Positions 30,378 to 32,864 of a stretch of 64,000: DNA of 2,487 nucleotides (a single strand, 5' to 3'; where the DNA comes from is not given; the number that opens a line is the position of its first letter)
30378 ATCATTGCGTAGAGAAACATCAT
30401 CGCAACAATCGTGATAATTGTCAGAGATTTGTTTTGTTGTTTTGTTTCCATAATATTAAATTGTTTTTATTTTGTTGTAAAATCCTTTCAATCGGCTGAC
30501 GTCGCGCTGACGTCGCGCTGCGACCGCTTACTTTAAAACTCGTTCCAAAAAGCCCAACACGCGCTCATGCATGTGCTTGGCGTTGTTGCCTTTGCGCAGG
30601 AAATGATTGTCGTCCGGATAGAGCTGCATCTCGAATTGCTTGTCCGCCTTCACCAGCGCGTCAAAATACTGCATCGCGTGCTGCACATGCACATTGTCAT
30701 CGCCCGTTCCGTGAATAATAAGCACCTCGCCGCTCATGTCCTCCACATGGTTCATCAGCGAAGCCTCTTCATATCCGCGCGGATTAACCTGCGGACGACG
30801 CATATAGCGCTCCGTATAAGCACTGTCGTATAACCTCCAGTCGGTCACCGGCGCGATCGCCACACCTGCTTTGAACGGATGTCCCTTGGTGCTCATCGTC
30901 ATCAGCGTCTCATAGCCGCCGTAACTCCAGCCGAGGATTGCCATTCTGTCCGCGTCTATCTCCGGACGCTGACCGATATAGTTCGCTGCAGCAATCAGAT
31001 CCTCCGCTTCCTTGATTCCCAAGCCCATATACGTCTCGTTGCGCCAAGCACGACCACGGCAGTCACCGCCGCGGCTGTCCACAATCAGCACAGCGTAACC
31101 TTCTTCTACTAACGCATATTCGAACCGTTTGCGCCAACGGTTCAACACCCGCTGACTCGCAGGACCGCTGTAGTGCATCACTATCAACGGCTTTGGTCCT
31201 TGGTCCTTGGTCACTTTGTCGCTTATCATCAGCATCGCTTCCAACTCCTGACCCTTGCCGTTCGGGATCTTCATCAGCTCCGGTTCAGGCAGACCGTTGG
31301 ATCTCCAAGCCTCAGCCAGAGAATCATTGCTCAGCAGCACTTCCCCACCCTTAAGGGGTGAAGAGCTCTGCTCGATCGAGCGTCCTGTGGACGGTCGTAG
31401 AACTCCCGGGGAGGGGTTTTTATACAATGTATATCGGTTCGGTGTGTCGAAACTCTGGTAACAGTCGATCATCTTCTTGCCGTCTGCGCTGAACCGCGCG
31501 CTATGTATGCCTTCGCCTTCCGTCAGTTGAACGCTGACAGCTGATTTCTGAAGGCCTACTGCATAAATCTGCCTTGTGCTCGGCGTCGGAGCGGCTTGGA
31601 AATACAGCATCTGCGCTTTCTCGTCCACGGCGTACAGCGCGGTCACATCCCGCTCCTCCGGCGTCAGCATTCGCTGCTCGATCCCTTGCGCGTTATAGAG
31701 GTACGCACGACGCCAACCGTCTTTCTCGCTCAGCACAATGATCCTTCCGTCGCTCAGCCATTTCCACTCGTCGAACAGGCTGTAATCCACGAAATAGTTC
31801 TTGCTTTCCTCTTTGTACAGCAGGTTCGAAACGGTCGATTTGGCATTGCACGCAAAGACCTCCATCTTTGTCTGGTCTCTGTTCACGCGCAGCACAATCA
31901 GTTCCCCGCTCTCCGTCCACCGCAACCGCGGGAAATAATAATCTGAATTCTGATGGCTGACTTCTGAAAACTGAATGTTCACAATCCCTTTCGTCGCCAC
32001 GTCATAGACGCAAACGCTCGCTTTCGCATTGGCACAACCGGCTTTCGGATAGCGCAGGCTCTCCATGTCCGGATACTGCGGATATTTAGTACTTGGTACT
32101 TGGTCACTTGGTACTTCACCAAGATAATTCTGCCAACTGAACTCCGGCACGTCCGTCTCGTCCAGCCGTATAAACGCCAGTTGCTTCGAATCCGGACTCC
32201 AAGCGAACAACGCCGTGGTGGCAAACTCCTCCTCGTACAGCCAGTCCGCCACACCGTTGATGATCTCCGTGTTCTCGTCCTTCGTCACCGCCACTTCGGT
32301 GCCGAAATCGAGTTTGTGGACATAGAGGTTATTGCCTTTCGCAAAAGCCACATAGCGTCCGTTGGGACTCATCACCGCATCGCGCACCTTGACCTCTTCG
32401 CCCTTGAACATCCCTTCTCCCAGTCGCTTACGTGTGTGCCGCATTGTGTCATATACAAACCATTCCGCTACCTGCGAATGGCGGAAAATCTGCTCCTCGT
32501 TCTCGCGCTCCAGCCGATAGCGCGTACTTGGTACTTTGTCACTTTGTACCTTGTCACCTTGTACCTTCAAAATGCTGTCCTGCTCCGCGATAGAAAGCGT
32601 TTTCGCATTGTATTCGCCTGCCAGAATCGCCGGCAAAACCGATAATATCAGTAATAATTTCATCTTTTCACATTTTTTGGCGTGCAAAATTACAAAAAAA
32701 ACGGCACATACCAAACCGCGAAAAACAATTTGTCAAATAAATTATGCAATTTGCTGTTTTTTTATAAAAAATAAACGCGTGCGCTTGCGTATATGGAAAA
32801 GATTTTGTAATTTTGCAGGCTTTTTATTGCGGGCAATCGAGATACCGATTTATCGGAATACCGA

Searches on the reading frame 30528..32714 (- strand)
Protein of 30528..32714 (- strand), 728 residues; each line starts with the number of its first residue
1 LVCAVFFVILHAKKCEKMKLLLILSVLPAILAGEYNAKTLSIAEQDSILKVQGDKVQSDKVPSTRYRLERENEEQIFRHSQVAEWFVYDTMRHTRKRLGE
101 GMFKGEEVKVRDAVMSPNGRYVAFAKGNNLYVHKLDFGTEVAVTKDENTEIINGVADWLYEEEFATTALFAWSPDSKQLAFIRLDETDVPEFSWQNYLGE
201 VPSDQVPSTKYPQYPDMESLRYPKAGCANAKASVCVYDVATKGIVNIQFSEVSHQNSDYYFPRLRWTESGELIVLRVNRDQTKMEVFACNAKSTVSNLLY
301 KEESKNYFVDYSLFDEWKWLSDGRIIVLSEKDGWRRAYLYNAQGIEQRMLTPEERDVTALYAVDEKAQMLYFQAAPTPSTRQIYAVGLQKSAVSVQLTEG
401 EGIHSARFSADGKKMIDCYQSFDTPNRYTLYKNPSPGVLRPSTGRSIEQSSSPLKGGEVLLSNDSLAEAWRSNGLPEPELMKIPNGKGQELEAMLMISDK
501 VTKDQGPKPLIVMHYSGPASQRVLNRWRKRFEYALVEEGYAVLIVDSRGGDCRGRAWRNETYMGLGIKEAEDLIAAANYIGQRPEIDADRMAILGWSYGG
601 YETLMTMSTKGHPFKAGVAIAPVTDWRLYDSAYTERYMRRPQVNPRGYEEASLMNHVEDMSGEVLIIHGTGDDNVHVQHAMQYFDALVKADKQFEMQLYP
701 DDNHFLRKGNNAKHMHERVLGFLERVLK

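Call 13: search_protein_families(library=pfam, proteins=[window:30528-32714:-])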
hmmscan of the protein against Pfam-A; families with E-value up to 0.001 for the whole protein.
window:30528-32714:- (728 aa): 10 families
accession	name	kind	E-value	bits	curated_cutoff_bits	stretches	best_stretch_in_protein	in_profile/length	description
PF00930.27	DPPIV_N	-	6.3e-81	272.3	22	1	63-425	3-353/354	Dipeptidyl peptidase IV (DPP IV) N-terminal region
PF00326.27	Peptidase_S9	-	1.2e-57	195.3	22.6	1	532-728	6-211/213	Prolyl oligopeptidase family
PF02129.25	Peptidase_S15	-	3.9e-11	43.6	23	1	491-642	5-147/262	X-Pro dipeptidyl-peptidase (S15 family)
PF00561.26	Abhydrolase_1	-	1e-07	32.3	25.8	1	509-657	1-147/245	alpha/beta hydrolase fold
PF01738.24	DLH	-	2.5e-07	31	21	1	533-711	35-194/217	Dienelactone hydrolase family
PF12146.15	Hydrolase_4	-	3.8e-06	26.8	27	0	531-629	23-116/239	Serine aminopeptidase, S33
PF07676.18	PD40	-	2.3e-05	24.6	20.9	0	170-182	14-26/38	WD40-like Beta Propeller Repeat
PF08840.17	BAAT_C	-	6.8e-05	23.4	20.9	0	576-621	9-53/210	BAAT / Acyl-CoA thioester hydrolase C terminal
PF20434.5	BD-FAE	-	0.00018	21.5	26.8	0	634-683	161-211/215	BD-FAE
PF12740.14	PETase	-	0.00042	20.2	28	0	583-626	119-161/263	PET hydrolase-like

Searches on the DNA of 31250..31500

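Call 64: search_rna_families(source=window, start=31250, end=31500, threshold=evalue, max_evalue=10)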
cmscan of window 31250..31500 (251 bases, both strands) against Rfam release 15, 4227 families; matches with E-value up to 10: 1.
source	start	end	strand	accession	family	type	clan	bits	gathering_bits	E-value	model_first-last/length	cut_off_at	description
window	31296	31309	+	RF04360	psbT-asRNA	Gene; antisense;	-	14.6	48.5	2.1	4-17/38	no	Plastid psbT antisense RNA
